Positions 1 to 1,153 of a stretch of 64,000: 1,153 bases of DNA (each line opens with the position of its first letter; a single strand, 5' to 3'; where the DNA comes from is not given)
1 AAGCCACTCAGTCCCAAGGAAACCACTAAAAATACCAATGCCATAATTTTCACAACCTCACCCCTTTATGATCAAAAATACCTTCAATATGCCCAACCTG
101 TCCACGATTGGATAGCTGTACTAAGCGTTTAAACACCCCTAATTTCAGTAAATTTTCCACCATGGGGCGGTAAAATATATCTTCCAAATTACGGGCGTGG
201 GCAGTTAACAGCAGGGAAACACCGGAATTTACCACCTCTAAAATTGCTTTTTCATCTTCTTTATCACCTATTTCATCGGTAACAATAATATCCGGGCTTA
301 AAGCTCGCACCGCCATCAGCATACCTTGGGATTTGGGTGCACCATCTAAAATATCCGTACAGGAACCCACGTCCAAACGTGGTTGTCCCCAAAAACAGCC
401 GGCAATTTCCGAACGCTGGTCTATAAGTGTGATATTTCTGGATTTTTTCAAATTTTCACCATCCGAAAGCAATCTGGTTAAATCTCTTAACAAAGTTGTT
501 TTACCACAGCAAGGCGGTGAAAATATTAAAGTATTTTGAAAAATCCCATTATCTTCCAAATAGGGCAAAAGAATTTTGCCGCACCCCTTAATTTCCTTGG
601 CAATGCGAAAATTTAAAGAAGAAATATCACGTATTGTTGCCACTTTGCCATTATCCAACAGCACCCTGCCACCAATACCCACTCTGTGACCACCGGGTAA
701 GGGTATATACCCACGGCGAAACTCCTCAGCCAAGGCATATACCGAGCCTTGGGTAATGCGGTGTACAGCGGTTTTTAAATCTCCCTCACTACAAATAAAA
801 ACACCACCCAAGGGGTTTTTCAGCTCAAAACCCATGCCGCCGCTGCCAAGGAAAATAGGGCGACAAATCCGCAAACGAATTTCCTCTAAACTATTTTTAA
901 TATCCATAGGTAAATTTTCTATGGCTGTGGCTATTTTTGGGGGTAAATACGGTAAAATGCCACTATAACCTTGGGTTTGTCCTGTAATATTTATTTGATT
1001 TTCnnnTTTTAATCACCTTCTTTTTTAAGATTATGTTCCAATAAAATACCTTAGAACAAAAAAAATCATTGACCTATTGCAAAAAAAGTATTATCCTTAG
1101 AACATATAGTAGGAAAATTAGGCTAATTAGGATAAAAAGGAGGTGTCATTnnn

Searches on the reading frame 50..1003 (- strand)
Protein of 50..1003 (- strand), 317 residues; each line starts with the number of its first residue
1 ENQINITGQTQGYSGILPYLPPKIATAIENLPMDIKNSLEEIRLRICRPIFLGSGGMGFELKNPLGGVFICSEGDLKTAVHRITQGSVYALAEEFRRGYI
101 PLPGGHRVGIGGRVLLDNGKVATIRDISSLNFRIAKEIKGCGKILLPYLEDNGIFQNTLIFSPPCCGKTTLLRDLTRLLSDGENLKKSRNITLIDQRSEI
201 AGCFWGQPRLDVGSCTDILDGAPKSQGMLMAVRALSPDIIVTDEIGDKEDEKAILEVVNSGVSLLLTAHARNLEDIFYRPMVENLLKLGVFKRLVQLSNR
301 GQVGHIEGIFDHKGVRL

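Call 78: search_protein_families(library=ncbifam, proteins=[window:50-1003:-], max_evalue=0.00001)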
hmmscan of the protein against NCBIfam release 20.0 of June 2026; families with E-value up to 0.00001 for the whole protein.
window:50-1003:- (317 aa): 1 family
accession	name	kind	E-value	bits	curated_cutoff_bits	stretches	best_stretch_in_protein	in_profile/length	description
TIGR02858.1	spore_III_AA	equivalog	2.1e-93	312.5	281.3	1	40-311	1-271/272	stage III sporulation protein AA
